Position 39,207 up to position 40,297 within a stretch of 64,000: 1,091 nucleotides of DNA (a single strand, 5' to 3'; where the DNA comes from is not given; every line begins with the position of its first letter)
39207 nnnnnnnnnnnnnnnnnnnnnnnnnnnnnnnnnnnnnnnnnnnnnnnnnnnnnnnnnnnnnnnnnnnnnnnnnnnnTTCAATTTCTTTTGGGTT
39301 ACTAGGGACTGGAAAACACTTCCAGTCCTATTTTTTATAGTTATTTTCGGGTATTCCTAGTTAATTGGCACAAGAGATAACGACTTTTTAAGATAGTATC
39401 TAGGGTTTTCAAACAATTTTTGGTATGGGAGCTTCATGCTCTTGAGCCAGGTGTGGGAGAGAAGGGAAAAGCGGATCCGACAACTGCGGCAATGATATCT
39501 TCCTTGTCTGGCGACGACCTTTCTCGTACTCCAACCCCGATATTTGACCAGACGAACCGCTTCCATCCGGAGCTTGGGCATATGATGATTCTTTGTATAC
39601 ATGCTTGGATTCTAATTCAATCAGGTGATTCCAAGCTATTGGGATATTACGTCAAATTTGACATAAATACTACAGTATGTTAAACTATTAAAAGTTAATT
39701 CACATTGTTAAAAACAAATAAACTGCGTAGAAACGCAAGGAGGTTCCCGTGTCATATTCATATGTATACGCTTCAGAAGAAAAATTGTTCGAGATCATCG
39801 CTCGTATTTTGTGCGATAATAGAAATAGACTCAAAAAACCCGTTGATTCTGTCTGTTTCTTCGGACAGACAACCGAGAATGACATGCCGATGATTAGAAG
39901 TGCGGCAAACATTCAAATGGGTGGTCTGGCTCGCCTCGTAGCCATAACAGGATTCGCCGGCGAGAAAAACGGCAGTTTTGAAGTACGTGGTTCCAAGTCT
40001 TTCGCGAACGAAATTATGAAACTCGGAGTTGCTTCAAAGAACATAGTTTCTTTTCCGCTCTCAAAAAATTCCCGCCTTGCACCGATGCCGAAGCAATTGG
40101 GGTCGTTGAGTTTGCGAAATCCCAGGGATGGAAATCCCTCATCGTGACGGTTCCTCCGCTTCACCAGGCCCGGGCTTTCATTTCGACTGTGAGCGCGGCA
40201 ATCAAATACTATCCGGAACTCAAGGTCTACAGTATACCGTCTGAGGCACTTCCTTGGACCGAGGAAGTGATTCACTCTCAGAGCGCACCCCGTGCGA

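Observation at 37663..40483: A 2.8-kb island with foreign expression signals splits the GDP-heptose pathway genes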

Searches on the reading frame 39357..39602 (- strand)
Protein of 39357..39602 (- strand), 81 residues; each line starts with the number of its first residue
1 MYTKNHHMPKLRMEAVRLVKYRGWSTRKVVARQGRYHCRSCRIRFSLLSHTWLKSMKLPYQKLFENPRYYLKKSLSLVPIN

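Call 7: search_protein_families(library=pfam, proteins=[window:39357-39602:-], max_evalue=0.01)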
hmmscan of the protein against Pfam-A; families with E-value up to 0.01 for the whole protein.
window:39357-39602:- (81 aa): 0 families

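Call 9: search_protein_families(library=ncbifam, proteins=[window:39357-39602:-], max_evalue=1)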
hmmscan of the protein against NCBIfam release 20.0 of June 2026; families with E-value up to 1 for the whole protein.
window:39357-39602:- (81 aa): 1 family
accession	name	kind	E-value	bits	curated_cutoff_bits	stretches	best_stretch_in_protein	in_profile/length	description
NF053765.1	AntSigFFinGp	equivalog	0.06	13.8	95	1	35-67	4-36/76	anti-sigma-F factor Fin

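Call 19: search_protein_families(library=pfam, proteins=[window:39357-39602:-], max_evalue=10)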
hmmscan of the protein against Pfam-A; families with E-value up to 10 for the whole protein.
window:39357-39602:- (81 aa): 0 families

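Call 32: search_protein_representatives(protein=window:39357-39602:-)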
Query: 81 residues. Proteins with E-value up to 0.001 (for the whole library): 35; up to 1e-10: 0; up to 1e-30: 0. The best 35 are listed.
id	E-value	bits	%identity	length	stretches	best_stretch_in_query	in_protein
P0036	2.1e-10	56.9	71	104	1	26-63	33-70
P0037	4.4e-10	55.9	59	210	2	26-63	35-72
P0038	2.2e-08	50.4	55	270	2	26-63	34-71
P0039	3.8e-07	46.5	65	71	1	25-61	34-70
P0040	4.0e-07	46.5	76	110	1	1-34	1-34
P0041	8.1e-07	45.5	63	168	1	26-63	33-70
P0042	8.2e-07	45.5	66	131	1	2-39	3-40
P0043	3.8e-06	43.3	57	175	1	2-47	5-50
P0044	4.5e-06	43.1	66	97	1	30-64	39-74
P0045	7.8e-06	42.4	48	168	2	29-63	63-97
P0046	9.3e-06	42.1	76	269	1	1-34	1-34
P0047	1.1e-05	41.8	29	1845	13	17-47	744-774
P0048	1.6e-05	41.3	58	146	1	25-60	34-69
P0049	1.8e-05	41.2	58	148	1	26-63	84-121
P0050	1.8e-05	41.2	59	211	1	24-62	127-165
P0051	2.8e-05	40.6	61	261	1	27-64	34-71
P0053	4.9e-05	39.8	74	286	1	1-34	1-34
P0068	7.0e-04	36.1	54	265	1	26-62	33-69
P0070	8.9e-04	35.8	48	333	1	30-73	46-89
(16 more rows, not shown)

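Call 34: search_protein_families(library=pfam, proteins=[P0037, P0038, P0036, P0041, P0046, P0053, P0051, P0043, P0068, P0070], max_evalue=0.01)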
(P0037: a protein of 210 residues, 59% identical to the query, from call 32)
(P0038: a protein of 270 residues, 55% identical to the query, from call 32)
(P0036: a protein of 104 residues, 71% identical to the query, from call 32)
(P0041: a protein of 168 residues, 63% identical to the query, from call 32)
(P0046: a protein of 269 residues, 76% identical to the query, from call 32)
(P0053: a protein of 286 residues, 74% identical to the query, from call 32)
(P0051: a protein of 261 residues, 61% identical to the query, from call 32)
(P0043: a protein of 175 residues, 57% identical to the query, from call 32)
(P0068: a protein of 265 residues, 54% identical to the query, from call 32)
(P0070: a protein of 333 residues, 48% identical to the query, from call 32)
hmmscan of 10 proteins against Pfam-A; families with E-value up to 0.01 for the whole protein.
P0037 (210 aa): 2 families
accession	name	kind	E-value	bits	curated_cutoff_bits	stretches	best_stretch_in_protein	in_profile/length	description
PF12762.13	DDE_Tnp_IS1595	-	1e-09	39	27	1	104-187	66-152/153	ISXO2-like transposase domain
PF12760.12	Zn_ribbon_IS1595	-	6.5e-09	36.1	25.4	1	10-51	1-44/46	Transposase zinc-ribbon domain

P0038 (270 aa): 4 families
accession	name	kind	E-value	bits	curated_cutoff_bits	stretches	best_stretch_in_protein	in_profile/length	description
PF12762.13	DDE_Tnp_IS1595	-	2.1e-10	41.3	27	1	120-247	5-152/153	ISXO2-like transposase domain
PF12760.12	Zn_ribbon_IS1595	-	7.1e-08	32.7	25.4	1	9-50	1-44/46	Transposase zinc-ribbon domain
PF13384.12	HTH_23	-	0.0018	18.4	24.6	1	72-107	8-44/50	Homeodomain-like domain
PF14768.12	RPA_interact_C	-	0.0026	18.7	25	1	29-59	2-31/80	Replication protein A interacting C-terminal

P0036 (104 aa): 2 families
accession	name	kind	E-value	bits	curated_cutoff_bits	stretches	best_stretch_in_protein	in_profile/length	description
PF12760.12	Zn_ribbon_IS1595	-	1.5e-06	28.4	25.4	1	8-49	1-44/46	Transposase zinc-ribbon domain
PF18551.6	TackOD1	-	0.0039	17.2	32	1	9-69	57-118/188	Thaumarchaeal output domain 1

P0041 (168 aa): 2 families
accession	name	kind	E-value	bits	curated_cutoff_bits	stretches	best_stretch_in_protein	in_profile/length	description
PF12760.12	Zn_ribbon_IS1595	-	0.00058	20.2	25.4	1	8-50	1-45/46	Transposase zinc-ribbon domain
PF22289.1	DmmA-like_C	-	0.0029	18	27.4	1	26-57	2-33/44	Dimethylamine monooxygenase subunit DmmA-like, C-terminal domain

P0046 (269 aa): 3 families
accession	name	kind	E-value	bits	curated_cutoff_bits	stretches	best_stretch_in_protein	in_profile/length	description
PF00665.32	rve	-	6.1e-08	33.3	32.6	1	137-196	3-64/102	Integrase core domain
PF13384.12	HTH_23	-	0.00028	21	24.6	1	10-43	5-37/50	Homeodomain-like domain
PF01498.24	HTH_Tnp_Tc3_2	-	0.0037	17.9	31.5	0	80-121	8-49/72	Transposase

P0053 (286 aa): 4 families
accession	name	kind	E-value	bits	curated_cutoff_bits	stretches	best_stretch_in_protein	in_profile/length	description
PF00665.32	rve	-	6.9e-09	36.3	32.6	1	137-208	3-77/102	Integrase core domain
PF13384.12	HTH_23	-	0.00023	21.3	24.6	1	11-43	6-37/50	Homeodomain-like domain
PF13565.12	HTH_32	-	0.00055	20.9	33.7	1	58-110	20-72/73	Homeodomain-like domain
PF13011.12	LZ_Tnp_IS481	-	0.0043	17.7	22.2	0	16-81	18-83/85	leucine-zipper of insertion element IS481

P0051 (261 aa): 1 family
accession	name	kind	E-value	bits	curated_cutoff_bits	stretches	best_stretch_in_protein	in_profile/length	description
PF12760.12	Zn_ribbon_IS1595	-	0.0071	16.7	25.4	1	8-46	1-41/46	Transposase zinc-ribbon domain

P0043 (175 aa): 12 families
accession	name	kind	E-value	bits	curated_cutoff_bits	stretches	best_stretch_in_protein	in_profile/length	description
PF13384.12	HTH_23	-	1.5e-08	34.7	24.6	1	13-49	5-40/50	Homeodomain-like domain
PF13518.12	HTH_28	-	4.1e-05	24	25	1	15-48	2-34/52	Helix-turn-helix domain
PF04218.19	CENP-B_N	-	0.00013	21.9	21.2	1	25-50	21-46/53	CENP-B N-terminal DNA-binding domain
PF13565.12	HTH_32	-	0.00034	21.5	33.7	1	42-114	1-73/73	Homeodomain-like domain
PF01527.26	HTH_Tnp_1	-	0.00062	20.4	24.1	1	13-49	10-46/75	Transposase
PF13936.12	HTH_38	-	0.00067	19.8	27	1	23-45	17-39/44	Helix-turn-helix domain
PF08281.18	Sigma70_r4_2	-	0.0017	18.4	25.7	0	10-46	10-46/54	Sigma-70, region 4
PF13551.12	HTH_29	-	0.0027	18.2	28.1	0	15-49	1-35/64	Winged helix-turn helix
PF13560.12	HTH_31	-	0.0036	18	27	1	21-46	9-34/64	Helix-turn-helix domain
PF05269.17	Phage_CII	-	0.0054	17.4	21.3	1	20-48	17-45/91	Bacteriophage CII protein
PF15978.11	TnsD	-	0.0066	16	32.4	0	15-89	188-245/355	Tn7-like transposition protein D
PF01381.28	HTH_3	-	0.008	16.6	23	0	25-46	8-29/55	Helix-turn-helix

P0068 (265 aa): 1 family
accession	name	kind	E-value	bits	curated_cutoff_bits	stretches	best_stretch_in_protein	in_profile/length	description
PF12760.12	Zn_ribbon_IS1595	-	1.7e-06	28.3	25.4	1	8-49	1-44/46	Transposase zinc-ribbon domain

P0070 (333 aa): 3 families
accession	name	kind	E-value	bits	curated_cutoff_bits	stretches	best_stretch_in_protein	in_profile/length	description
PF12762.13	DDE_Tnp_IS1595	-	3e-34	118.7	27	1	129-278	1-153/153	ISXO2-like transposase domain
PF12760.12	Zn_ribbon_IS1595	-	8.4e-13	48.5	25.4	1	11-60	1-46/46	Transposase zinc-ribbon domain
PF23451.1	Zn_ribbon_PaaD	-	0.0042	17.2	27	1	31-61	17-49/53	PaaD zinc beta ribbon domain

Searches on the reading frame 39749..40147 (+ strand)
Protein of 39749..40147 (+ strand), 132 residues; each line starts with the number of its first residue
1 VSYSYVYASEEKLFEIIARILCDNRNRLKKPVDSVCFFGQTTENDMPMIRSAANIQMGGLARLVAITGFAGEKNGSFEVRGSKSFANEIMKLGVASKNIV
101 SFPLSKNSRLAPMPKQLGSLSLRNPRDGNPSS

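Call 7: search_protein_families(library=pfam, proteins=[window:39749-40147:+], max_evalue=0.01)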
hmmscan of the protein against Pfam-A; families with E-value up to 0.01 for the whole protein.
window:39749-40147:+ (132 aa): 0 families

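Call 9: search_protein_families(library=ncbifam, proteins=[window:39749-40147:+], max_evalue=1)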
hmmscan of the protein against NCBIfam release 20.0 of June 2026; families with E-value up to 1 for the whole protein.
window:39749-40147:+ (132 aa): 0 families

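Call 55: find_encoding_contigs(protein=window:39749-40147:+, flank=1500, max_places=10)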
Protein window:39749-40147:+ (132 aa): 12 contigs read that carry it; 5 places shown.
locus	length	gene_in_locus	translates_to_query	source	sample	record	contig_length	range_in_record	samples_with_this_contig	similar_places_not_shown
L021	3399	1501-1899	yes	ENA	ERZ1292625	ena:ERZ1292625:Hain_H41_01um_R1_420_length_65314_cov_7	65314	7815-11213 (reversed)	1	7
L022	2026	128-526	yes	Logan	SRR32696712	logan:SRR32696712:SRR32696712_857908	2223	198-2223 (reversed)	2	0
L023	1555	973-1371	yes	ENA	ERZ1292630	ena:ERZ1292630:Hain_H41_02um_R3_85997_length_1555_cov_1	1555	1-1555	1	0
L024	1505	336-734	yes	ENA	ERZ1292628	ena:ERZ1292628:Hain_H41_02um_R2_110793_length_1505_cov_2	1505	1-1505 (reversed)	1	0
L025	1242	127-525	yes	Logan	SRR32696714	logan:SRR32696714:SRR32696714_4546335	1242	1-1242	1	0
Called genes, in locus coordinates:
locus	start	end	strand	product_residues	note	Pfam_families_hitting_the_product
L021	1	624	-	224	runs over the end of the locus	-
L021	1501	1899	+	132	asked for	-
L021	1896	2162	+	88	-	-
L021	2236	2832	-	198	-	PF13580:SIS_2, PF01380:SIS (weak)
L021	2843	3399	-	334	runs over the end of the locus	PF00288:GHMP_kinases_N, PF08544:GHMP_kinases_C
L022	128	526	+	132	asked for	-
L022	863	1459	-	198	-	PF13580:SIS_2, PF01380:SIS (weak)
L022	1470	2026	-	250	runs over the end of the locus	?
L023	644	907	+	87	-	-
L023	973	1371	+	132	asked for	-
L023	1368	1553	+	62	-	?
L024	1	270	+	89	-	?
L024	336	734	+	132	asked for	-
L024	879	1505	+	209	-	?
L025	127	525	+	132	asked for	-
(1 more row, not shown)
